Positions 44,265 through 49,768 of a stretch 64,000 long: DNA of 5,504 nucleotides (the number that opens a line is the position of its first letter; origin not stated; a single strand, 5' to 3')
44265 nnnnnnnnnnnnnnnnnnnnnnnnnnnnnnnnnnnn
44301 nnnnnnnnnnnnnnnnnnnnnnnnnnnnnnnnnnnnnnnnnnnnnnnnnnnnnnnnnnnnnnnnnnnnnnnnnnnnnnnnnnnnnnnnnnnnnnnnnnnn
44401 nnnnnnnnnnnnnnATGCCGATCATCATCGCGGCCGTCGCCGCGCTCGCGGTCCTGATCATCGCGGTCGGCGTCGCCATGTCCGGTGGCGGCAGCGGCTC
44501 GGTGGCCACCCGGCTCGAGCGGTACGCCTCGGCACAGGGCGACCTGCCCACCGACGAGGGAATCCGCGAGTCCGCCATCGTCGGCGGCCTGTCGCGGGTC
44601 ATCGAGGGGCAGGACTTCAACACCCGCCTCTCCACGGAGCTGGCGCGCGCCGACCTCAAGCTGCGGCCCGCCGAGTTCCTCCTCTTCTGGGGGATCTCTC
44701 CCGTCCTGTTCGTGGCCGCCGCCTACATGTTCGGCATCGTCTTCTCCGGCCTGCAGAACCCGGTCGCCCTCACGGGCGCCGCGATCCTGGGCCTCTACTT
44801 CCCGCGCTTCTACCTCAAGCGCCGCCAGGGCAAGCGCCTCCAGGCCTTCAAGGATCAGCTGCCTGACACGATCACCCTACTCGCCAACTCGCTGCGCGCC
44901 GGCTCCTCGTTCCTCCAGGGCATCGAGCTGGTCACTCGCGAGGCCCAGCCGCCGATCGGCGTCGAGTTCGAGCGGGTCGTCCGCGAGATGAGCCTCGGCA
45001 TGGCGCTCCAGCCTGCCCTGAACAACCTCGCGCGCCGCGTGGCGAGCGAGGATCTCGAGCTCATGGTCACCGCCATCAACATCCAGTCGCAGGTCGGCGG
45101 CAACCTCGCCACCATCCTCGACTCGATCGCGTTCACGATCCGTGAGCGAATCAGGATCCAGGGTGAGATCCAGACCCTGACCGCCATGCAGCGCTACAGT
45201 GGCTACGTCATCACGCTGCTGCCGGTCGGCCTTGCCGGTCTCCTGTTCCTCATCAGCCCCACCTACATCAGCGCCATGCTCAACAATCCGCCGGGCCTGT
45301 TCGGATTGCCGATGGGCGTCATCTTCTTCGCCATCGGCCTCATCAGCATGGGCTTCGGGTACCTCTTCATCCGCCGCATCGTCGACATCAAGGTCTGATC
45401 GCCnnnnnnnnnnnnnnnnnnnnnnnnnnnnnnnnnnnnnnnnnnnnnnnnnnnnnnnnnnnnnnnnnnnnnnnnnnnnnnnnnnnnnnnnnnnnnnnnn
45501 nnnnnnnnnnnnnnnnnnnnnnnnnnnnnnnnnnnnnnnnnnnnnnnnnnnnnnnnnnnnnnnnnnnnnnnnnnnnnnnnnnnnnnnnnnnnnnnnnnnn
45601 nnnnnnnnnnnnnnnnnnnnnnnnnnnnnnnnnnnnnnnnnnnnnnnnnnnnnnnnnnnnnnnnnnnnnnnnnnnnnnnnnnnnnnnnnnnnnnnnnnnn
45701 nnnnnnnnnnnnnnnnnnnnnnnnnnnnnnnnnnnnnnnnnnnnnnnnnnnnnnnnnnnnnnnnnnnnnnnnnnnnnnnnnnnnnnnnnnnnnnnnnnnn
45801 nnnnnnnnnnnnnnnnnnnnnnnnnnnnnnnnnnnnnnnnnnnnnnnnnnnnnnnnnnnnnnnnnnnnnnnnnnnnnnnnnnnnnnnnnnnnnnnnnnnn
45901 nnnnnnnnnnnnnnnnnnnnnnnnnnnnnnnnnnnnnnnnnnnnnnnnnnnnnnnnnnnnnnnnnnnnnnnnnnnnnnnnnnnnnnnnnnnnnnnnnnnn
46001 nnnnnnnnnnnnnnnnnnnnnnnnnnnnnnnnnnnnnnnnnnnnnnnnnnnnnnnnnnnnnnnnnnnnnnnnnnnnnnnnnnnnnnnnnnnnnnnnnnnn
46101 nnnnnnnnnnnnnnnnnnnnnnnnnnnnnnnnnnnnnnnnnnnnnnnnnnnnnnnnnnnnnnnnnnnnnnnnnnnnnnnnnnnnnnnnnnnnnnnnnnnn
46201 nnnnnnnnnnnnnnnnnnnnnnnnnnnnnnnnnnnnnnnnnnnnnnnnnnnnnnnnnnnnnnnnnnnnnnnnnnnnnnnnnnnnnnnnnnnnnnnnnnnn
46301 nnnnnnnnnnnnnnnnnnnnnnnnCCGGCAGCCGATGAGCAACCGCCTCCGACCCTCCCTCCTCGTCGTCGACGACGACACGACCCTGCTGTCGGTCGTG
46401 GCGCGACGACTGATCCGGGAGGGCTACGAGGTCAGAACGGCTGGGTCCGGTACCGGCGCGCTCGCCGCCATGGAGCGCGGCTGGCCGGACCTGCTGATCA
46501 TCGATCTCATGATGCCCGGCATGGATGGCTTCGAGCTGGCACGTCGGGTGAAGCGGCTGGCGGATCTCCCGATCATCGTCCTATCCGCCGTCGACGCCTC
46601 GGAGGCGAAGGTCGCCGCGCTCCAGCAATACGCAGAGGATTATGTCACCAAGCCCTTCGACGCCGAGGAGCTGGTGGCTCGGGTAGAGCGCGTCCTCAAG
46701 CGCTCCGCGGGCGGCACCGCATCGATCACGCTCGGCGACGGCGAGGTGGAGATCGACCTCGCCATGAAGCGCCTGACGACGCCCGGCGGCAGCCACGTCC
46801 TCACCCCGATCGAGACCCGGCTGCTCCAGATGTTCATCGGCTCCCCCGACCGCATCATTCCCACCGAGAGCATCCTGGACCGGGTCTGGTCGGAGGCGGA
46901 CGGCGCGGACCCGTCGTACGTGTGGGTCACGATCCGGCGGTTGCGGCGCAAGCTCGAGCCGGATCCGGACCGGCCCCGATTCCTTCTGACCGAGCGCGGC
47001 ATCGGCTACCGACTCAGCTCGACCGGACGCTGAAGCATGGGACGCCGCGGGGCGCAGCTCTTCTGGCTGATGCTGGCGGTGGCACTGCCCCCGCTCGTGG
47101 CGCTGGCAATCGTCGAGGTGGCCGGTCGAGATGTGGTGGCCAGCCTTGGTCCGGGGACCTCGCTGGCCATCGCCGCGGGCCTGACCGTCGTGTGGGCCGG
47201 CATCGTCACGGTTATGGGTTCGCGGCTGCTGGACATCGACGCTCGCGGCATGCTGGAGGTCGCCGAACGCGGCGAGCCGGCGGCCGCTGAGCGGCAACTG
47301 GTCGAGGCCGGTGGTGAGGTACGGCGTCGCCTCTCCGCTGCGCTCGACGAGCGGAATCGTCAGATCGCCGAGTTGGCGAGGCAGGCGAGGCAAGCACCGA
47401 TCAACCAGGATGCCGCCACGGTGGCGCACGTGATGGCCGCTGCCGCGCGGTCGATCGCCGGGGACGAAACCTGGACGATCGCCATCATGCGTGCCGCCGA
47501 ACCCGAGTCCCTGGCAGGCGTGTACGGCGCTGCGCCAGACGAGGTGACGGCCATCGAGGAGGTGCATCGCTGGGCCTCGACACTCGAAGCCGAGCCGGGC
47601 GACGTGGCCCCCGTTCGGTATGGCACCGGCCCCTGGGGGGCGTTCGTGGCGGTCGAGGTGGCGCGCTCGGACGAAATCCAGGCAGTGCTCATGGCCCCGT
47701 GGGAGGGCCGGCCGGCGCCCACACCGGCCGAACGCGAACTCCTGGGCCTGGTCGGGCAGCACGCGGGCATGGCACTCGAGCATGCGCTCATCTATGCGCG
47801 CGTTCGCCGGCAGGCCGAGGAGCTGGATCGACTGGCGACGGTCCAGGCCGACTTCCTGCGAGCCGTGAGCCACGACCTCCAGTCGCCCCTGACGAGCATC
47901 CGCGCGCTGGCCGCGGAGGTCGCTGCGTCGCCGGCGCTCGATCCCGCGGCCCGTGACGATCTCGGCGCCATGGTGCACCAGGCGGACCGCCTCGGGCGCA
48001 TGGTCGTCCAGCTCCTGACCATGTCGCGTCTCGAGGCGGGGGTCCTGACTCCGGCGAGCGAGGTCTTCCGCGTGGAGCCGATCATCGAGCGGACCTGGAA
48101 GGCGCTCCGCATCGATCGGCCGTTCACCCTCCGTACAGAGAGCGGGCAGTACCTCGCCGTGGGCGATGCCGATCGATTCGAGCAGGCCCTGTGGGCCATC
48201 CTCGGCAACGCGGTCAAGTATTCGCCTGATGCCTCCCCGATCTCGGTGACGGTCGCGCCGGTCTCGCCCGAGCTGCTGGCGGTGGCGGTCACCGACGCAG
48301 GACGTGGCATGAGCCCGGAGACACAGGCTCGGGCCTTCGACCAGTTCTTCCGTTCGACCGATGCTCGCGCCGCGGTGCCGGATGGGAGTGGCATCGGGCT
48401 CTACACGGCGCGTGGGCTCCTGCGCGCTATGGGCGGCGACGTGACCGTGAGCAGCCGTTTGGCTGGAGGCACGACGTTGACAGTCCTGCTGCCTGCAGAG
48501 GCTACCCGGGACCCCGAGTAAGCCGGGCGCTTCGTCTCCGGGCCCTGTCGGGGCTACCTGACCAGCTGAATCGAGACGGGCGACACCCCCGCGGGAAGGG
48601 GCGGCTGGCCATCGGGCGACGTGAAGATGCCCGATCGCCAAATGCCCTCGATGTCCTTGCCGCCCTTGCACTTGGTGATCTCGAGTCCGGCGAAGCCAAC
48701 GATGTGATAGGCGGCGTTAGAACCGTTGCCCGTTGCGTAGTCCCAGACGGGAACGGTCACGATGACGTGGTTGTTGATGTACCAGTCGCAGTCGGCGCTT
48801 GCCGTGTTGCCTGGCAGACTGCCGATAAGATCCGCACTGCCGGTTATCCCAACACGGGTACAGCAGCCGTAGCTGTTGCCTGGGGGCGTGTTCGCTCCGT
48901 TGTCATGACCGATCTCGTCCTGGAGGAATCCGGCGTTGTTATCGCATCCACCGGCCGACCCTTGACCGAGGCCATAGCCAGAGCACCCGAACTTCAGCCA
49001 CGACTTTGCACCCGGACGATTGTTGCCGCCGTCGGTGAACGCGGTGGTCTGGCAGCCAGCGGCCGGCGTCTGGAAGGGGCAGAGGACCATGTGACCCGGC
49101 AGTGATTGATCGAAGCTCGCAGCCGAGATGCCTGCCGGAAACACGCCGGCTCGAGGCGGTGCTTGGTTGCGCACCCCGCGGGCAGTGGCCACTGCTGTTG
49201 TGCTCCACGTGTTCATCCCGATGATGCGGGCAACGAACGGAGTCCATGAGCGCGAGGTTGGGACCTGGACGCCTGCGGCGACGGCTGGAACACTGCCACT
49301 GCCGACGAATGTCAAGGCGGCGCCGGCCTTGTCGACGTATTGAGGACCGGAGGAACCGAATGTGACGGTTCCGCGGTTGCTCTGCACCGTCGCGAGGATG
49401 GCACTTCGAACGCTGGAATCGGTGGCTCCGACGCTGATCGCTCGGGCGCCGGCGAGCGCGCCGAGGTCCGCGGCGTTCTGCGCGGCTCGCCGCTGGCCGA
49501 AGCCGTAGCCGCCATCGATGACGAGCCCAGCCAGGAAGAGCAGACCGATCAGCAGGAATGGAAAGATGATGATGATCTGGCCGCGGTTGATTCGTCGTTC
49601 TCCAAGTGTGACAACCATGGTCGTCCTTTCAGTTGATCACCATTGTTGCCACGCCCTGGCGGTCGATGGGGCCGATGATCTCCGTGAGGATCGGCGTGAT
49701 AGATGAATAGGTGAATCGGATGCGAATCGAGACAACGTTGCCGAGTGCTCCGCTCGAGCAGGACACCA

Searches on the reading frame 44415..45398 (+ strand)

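Call 14: search_protein_families(library=pfam, proteins=[window:44415-45398:+], max_evalue=0.001)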
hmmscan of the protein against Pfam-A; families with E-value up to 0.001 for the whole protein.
window:44415-45398:+ (327 aa): 1 family
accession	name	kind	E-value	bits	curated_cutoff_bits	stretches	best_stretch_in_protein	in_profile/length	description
PF00482.28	T2SSF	-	6.8e-15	55.6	25.2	1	153-277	2-123/125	Type II secretion system (T2SS), protein F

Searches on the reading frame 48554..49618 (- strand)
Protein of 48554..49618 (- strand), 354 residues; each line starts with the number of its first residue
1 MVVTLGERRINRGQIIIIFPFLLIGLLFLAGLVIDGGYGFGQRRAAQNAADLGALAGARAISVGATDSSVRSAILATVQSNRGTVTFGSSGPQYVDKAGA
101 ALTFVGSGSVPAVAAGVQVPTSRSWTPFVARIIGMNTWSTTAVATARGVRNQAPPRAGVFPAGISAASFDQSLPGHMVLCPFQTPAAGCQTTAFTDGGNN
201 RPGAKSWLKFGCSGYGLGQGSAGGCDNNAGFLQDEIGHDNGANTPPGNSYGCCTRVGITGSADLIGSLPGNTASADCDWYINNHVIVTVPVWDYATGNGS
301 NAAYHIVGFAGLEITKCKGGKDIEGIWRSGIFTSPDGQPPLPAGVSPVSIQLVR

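Call 5: search_protein_families(library=pfam, proteins=[window:48554-49618:-], max_evalue=1)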
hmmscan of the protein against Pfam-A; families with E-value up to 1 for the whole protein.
window:48554-49618:- (354 aa): 2 families
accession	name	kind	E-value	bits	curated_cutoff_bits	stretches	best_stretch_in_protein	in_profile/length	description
PF13400.11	Tad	-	9.2e-12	45.5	22.3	1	13-60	1-47/47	Putative Flp pilus-assembly TadE/G-like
PF12364.13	DUF3648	-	0.16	12.7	20.6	1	106-192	6-95/141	Protein of unknown function (DUF3648)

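Call 7: search_protein_families(library=ncbifam, proteins=[window:48554-49618:-], max_evalue=0.01)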
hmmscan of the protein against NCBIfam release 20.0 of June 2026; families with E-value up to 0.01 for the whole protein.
window:48554-49618:- (354 aa): 1 family
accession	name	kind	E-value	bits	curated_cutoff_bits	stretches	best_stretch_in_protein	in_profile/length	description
TIGR03816.1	tadE_like_DECH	hypoth_equivalog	0.0004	20.5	50.95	1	21-68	11-58/109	Rv3654c family TadE-like protein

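Call 72: predict_structure(alignment_id=A6)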
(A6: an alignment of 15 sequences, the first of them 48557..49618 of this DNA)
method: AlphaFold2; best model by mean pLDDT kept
length: 354 residues; sequences in the alignment: 15
mean_pLDDT: 57.5   pTM: 0.46
mean pLDDT of the five models: 57.5, 57.3, 53.3, 48.3, 47.0
residues with pLDDT >= 90: 8; 70-90: 88; 50-70: 130; < 50: 128
segments of 3 or more residues with pLDDT < 50: 1-14, 148-157, 171-174, 196-206, 210-262, 268-274, 298-301, 330-354
pLDDT, mean of each block of 10 residues (from residue 1): 46 56 74 67 59 59 67 70 81 78 88 77 78 78 60 41 59 54 68 53 42 31 37 45 44 38 48 55 67 53 57 70 65 32 28 30
secondary structure, 60 per line:
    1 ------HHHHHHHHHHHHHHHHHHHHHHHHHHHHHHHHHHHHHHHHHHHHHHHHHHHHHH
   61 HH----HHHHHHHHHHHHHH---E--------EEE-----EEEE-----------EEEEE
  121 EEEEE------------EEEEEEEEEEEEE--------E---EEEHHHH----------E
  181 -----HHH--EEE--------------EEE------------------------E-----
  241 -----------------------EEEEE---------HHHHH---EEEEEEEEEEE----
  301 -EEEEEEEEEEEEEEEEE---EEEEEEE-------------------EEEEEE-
elements in order: H7-62 H67-80 E93-95 E101-104 E116-125 E138-150 E163-165 H166-169 E191-193 E208-210 E264-268 H278-282 E286-296 E302-318 E322-328 E348-353
